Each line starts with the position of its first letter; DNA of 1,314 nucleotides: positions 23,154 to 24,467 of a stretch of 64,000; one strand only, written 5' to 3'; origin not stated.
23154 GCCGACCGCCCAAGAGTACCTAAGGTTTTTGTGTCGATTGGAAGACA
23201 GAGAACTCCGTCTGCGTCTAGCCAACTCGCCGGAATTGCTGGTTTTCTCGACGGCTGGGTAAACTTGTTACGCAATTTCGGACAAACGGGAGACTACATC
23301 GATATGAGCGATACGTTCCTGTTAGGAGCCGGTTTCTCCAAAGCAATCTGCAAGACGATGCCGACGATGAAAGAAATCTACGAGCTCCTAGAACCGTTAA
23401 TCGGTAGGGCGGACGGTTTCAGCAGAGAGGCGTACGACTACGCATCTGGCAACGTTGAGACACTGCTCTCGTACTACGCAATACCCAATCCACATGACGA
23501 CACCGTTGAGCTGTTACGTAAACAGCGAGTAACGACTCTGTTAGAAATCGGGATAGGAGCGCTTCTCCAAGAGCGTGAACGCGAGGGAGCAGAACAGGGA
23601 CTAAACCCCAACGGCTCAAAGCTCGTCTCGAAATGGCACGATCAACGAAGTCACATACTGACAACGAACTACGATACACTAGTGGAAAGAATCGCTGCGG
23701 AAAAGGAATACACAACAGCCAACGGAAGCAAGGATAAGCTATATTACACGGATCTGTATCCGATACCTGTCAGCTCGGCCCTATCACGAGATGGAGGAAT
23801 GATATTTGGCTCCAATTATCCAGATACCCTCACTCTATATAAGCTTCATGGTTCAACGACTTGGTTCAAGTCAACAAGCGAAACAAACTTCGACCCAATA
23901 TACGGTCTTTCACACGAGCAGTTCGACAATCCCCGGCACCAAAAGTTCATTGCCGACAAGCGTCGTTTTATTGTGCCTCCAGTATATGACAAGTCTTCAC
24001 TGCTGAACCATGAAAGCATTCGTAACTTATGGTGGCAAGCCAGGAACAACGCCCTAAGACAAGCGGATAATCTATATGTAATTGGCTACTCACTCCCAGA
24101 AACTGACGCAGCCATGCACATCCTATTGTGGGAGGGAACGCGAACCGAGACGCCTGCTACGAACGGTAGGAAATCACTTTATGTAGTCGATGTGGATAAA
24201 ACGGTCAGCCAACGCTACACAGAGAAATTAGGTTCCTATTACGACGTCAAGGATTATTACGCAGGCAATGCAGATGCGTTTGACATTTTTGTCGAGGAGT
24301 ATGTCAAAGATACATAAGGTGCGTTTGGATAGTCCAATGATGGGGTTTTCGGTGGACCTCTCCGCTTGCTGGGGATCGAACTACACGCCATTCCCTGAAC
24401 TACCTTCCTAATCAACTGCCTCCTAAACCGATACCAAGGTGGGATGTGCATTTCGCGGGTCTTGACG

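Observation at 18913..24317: Nuclease-STAND giant protein followed by a bare SIR2 gene on an AT-richer islet: candidate undescribed defence module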

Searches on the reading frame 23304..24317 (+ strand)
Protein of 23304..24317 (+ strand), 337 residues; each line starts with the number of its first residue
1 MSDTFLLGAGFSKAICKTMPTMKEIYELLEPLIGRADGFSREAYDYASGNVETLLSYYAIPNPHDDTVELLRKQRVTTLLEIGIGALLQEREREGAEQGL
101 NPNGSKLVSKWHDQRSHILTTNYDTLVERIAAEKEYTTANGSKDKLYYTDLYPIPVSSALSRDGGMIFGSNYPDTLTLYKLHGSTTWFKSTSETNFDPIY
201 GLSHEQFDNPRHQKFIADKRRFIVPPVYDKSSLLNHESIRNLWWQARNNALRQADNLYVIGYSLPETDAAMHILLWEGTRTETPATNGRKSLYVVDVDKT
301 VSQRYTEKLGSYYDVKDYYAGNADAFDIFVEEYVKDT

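Call 3: search_protein_families(library=pfam, proteins=[window:23304-24317:+], max_evalue=1)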
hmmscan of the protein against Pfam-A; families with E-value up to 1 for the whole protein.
window:23304-24317:+ (337 aa): 1 family
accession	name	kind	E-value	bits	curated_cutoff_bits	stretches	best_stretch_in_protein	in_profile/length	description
PF13289.12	SIR2_2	-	1.3e-06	29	24.5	1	117-265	2-94/141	SIR2-like domain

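Call 4: search_protein_families(library=padloc, proteins=[window:23304-24317:+], max_evalue=1)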
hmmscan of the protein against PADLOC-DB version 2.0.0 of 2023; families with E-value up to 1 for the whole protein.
window:23304-24317:+ (337 aa): 21 families
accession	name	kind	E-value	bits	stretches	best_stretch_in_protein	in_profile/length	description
PDLC04087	SIR2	-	9.8e-14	49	1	111-262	128-259/343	-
PDLC04096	SIR2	-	8.6e-07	26.7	1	114-266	21-151/230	-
PDLC04083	SIR2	-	2e-06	25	1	115-209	133-228/371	-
PDLC04082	SIR2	-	2.1e-06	24.9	1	113-262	126-260/345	-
PDLC04081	SIR2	-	4e-06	24.2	1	117-205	139-214/345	-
PDLC04084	SIR2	-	5.7e-06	23.8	1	114-263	178-317/414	-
PDLC04080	SIR2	-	2.1e-05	21.8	1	114-264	124-277/347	-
PDLC04078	SIR2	-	5.1e-05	21.1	1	174-265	12-91/171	-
PDLC02408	Aga_SIR2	-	5.7e-05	20.4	1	116-193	149-209/343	Class II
PDLC04093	SIR2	-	8e-05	19.8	1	5-203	27-229/395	-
PDLC02186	SIR2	-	0.00017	18.8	1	117-226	165-273/412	-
PDLC04074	SIR2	-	0.00024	18.4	1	117-193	144-213/357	-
PDLC02414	Aga_SIR2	-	0.00025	18.5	1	117-194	120-181/313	-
PDLC04092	SIR2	-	0.00051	17.5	1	108-198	111-186/318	-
PDLC04085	SIR2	-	0.00099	16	1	105-193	188-278/463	-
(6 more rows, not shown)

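Call 5: search_protein_families(library=ncbifam, proteins=[window:23304-24317:+], max_evalue=1)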
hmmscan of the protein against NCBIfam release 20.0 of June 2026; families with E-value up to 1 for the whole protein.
window:23304-24317:+ (337 aa): 2 families
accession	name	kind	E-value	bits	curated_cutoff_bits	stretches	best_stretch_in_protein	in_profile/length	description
NF042942.1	SIR2_antiphage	equivalog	0.0005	19.2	500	1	117-225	161-267/392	SIR2 family anti-phage-associated protein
NF010714.0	PRK14116.1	equivalog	0.0071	15.9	401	1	90-153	87-143/229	2,3-diphosphoglycerate-dependent phosphoglycerate mutase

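Call 7: find_homologous_proteins(query=window:23304-24317:+)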
Query window:23304-24317:+ (337 aa): 422 proteins with E <= 0.001 among 3020 candidates; the best 120 are listed.
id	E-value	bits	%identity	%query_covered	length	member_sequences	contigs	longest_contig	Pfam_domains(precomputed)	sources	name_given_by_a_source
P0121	6.1e-223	757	97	100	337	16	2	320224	PF13289.13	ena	-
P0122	2.2e-201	686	89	100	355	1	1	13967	PF13289.13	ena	-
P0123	2.4e-198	676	87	100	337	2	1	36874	PF13289.13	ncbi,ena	-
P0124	8.4e-198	674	86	100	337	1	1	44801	PF13289.13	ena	-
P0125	1.6e-195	667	86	100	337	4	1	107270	PF13289.13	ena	-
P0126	9.1e-191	651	84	99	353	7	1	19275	PF13289.13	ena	-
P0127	7.7e-177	606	79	100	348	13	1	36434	PF13289.13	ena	-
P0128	4.9e-173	593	76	100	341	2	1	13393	PF13289.13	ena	-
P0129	1.3e-169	582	74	100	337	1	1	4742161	PF13289.13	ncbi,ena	-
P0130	4.0e-167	574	75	100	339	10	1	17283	PF13289.13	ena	-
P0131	2.6e-166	571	73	100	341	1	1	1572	PF13289.13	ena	-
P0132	5.0e-166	570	75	99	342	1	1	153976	PF13289.13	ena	-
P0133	1.3e-165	569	73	100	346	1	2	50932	PF13289.13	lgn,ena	-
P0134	1.9e-165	568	74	100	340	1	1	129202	PF13289.13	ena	-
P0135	1.0e-164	566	74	100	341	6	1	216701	PF13289.13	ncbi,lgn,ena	-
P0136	1.9e-164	565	74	100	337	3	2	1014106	PF13289.13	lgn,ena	-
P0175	1.8e-125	437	56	98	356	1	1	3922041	PF13289.13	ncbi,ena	-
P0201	5.9e-111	389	54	99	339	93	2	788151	PF13289.13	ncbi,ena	-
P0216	2.2e-107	377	56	100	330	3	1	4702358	-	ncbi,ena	-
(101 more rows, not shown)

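Call 13: find_encoding_contigs(protein=P0121, flank=7000, max_places=4)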
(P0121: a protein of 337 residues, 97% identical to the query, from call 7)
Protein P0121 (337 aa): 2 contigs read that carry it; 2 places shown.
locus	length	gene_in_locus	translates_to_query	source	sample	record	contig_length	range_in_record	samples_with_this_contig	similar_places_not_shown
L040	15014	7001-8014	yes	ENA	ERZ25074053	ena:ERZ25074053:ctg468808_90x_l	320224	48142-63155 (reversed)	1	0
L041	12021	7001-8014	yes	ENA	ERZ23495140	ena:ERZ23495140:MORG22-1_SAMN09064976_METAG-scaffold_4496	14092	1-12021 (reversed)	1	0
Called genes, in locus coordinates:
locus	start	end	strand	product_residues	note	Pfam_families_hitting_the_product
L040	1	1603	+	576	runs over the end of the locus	-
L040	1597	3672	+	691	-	-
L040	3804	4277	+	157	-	-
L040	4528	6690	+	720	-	PF02810:SEC-C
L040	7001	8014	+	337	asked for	PF13289:SIR2_2 (weak)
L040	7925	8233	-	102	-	-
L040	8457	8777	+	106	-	PF00486:Trans_reg_C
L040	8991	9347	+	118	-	-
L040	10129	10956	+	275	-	PF14329:DUF4386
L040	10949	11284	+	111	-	PF10027:DUF2269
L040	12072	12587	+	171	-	PF13384:HTH_23 (weak), PF13592:HTH_33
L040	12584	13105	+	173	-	PF13358:DDE_3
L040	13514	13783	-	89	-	-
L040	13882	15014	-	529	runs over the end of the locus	PF00732:GMC_oxred_N, PF00890:FAD_binding_2 (faint), PF01266:DAO (faint), PF05834:Lycopene_cycl (weak), PF07992:Pyr_redox_2 (faint), PF13450:NAD_binding_8 (faint), PF05199:GMC_oxred_C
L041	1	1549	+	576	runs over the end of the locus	-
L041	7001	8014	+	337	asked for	PF13289:SIR2_2 (weak)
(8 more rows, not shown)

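Call 14: find_encoding_contigs(protein=P0129, flank=7000, max_places=3)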
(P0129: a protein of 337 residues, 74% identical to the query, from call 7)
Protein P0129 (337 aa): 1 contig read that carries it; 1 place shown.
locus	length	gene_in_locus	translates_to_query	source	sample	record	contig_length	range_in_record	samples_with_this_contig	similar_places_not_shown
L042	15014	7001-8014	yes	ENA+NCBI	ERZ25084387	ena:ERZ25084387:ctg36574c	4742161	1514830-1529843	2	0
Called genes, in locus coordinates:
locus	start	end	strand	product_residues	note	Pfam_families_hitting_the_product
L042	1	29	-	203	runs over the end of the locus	-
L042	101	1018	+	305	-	-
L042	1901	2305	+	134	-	PF01695:IstB_IS21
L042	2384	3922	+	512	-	PF01381:HTH_3 (faint), PF04545:Sigma70_r4 (faint), PF08281:Sigma70_r4_2 (faint), PF13011:LZ_Tnp_IS481 (faint), PF13384:HTH_23 (weak), PF13518:HTH_28, PF13551:HTH_29, PF13565:HTH_32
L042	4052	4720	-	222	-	-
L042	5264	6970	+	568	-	-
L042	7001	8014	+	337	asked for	PF13289:SIR2_2 (weak)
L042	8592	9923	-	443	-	-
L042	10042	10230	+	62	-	-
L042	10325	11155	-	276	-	-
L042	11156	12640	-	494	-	PF13175:AAA_15 (faint), PF13304:AAA_21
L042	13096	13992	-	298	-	-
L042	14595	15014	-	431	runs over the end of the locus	-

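Call 15: find_encoding_contigs(protein=P0175, flank=7000, max_places=3)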
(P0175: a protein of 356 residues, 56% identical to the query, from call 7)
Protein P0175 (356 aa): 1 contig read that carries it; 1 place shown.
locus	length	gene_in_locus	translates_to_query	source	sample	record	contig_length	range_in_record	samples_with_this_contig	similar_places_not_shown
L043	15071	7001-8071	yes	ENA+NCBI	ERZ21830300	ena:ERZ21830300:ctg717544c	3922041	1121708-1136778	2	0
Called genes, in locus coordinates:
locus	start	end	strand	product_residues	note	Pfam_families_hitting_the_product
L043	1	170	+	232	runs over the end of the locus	-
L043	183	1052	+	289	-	-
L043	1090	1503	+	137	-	-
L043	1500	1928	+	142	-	-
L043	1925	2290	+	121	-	PF19698:DUF6197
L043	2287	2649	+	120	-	-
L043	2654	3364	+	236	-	-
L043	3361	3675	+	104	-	-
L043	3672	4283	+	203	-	-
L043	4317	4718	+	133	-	PF19698:DUF6197 (weak)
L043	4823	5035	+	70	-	-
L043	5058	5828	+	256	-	-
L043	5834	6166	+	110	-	-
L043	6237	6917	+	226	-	-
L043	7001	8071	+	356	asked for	PF13289:SIR2_2 (weak)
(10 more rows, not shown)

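Call 16: find_related_loci(query=A2, collection=metagenome_contigs, flank=7000)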
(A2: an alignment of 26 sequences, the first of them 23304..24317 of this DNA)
Query A2 (337 aa) in metagenome_contigs; peptide patterns used: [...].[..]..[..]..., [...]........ (x = any residue, [..] = any of these).
44 stretches matched a pattern; 7 encode a relative of the query (tblastn E <= 1e-3); 7 distinct loci.
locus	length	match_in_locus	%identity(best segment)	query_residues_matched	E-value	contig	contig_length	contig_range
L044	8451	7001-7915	30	3-310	6e-28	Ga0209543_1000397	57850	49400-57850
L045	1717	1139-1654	30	6-187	6e-16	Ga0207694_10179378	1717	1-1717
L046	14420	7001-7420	27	176-334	3e-9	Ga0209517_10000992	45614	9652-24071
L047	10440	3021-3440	27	176-334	3e-9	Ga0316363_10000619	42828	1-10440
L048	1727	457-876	25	118-275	3e-7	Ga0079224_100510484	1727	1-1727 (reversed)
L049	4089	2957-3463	25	115-304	1e-5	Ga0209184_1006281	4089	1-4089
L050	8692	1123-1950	22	1-271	2e-4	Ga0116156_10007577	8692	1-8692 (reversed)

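Call 17: find_related_loci(query=A2, collection=viral_contigs, flank=7000)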
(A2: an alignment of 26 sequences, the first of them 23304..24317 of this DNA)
Query A2 (337 aa) in viral_contigs; peptide patterns used: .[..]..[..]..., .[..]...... (x = any residue, [..] = any of these).
6 stretches matched a pattern, but none encodes a relative of the query by tblastn (E <= 1e-3).

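Call 29: find_encoding_contigs(protein=P0136, flank=7000, max_places=3)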
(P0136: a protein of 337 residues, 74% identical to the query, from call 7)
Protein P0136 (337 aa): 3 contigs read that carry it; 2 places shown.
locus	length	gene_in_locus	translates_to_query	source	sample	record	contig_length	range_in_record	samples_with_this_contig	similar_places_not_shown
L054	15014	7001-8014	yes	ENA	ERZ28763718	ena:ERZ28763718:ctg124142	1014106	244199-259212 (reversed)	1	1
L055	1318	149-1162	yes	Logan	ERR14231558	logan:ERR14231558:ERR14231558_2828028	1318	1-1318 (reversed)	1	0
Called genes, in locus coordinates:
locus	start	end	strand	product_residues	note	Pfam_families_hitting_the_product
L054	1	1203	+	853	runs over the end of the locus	-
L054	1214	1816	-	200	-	PF02661:Fic (weak)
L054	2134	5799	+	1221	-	-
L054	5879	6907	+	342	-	-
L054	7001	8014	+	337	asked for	PF13289:SIR2_2 (faint)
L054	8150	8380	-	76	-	PF06969:HemN_C (weak)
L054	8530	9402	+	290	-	-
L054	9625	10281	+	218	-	-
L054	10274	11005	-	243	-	-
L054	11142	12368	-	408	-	PF04055:Radical_SAM, PF06969:HemN_C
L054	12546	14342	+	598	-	PF01336:tRNA_anti-codon, PF00152:tRNA-synt_2, PF01409:tRNA-synt_2d (faint), PF02938:GAD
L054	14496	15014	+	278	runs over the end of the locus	PF01936:NYN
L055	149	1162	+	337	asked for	PF13289:SIR2_2 (faint)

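Call 30: find_encoding_contigs(protein=P0201, flank=7000, max_places=3)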
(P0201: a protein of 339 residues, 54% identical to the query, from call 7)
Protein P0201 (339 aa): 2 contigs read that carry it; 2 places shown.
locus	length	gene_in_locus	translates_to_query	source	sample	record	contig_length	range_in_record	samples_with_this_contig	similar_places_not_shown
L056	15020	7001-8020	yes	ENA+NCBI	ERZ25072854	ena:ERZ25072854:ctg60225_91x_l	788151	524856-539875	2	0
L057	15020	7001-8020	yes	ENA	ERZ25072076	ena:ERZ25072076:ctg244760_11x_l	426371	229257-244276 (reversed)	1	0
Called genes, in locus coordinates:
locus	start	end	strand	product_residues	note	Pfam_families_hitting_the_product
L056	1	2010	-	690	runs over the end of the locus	PF13191:AAA_16, PF00515:TPR_1 (faint), PF13374:TPR_10 (faint), PF13174:TPR_6 (faint), PF07719:TPR_2 (faint), PF13181:TPR_8 (faint)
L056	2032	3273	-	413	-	PF01637:ATPase_2 (weak), PF13191:AAA_16 (weak), PF13401:AAA_22 (weak)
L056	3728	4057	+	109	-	PF00239:Resolvase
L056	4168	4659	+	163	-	PF01555:N6_N4_Mtase, PF01844:HNH, PF14279:HNH_5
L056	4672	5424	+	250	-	-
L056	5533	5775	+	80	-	-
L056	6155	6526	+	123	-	PF13650:Asp_protease_2 (weak), PF13975:gag-asp_proteas (weak)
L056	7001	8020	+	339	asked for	PF13289:SIR2_2 (weak)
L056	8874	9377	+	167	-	PF02310:B12-binding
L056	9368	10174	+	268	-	PF04055:Radical_SAM (weak)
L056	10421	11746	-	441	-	PF13701:DDE_Tnp_1_4, PF01609:DDE_Tnp_1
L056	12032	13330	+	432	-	PF13546:DDE_5, PF01609:DDE_Tnp_1 (weak)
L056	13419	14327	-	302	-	PF07136:DUF1385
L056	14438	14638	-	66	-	PF01197:Ribosomal_L31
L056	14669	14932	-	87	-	PF01016:Ribosomal_L27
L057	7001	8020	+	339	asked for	PF13289:SIR2_2 (weak)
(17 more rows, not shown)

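Call 31: find_encoding_contigs(protein=P0216, flank=7000, max_places=3)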
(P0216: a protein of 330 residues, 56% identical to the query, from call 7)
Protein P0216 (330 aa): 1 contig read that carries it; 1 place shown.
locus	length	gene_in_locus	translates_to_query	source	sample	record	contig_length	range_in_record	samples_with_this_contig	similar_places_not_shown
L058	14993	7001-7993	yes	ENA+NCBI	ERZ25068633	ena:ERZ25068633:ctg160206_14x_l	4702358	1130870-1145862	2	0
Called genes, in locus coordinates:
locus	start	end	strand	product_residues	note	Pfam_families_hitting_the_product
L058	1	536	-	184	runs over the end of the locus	-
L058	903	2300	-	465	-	PF07690:MFS_1, PF13347:MFS_2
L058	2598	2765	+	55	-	-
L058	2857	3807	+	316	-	-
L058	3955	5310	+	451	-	-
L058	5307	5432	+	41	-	-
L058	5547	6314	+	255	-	-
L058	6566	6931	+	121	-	PF14022:DUF4238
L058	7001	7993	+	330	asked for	-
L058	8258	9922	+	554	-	-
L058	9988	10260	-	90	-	PF00486:Trans_reg_C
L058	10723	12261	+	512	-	PF10137:CAP12-PCTIR_TIR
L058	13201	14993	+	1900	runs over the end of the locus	-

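Call 46: search_solved_structures(query=A2, max_evalue=1, show_alignments=2)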
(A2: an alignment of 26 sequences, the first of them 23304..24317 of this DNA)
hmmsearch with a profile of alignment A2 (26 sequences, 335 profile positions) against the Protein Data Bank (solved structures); distinct sequences matched with E-value up to 1: 2.
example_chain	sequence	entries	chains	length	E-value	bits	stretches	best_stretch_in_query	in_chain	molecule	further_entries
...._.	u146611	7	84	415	2.3e-07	33.5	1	64-193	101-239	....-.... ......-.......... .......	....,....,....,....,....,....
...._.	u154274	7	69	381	0.041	16.2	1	51-190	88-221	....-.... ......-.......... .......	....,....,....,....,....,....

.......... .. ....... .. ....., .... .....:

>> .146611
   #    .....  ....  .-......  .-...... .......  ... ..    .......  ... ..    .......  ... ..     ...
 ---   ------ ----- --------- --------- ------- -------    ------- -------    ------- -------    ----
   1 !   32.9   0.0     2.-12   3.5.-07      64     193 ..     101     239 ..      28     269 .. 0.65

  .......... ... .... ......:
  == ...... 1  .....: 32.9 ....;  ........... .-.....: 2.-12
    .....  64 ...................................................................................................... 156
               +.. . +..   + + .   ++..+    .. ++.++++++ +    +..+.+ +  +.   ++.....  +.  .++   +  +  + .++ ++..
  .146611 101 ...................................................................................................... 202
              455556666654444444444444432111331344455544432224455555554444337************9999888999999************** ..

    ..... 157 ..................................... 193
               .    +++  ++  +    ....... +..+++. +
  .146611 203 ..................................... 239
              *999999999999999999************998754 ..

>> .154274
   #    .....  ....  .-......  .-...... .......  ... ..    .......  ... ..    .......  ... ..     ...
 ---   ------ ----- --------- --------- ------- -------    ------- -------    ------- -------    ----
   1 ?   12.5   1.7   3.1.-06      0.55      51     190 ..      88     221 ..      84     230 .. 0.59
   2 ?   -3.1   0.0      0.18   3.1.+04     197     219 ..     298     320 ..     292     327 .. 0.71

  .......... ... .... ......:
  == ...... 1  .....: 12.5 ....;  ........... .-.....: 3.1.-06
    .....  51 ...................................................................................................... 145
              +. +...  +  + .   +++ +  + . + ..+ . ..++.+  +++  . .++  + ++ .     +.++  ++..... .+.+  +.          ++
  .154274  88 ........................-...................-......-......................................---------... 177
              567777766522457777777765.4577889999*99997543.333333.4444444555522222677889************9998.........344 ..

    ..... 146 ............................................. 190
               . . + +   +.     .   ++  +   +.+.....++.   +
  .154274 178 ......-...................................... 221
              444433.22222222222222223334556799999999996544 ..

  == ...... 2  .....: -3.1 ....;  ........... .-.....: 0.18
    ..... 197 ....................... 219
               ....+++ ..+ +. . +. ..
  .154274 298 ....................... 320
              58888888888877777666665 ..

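Call 47: search_protein_families(library=phrogs, proteins=[window:23304-24317:+], max_evalue=0.01)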
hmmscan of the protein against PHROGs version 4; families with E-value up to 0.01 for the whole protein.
window:23304-24317:+ (337 aa): 2 families
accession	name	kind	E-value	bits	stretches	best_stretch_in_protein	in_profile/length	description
phrog_9581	-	unknown function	9.9e-05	22.7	1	113-194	159-239/415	-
phrog_2695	-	unknown function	0.0083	16.2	0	109-142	132-164/531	-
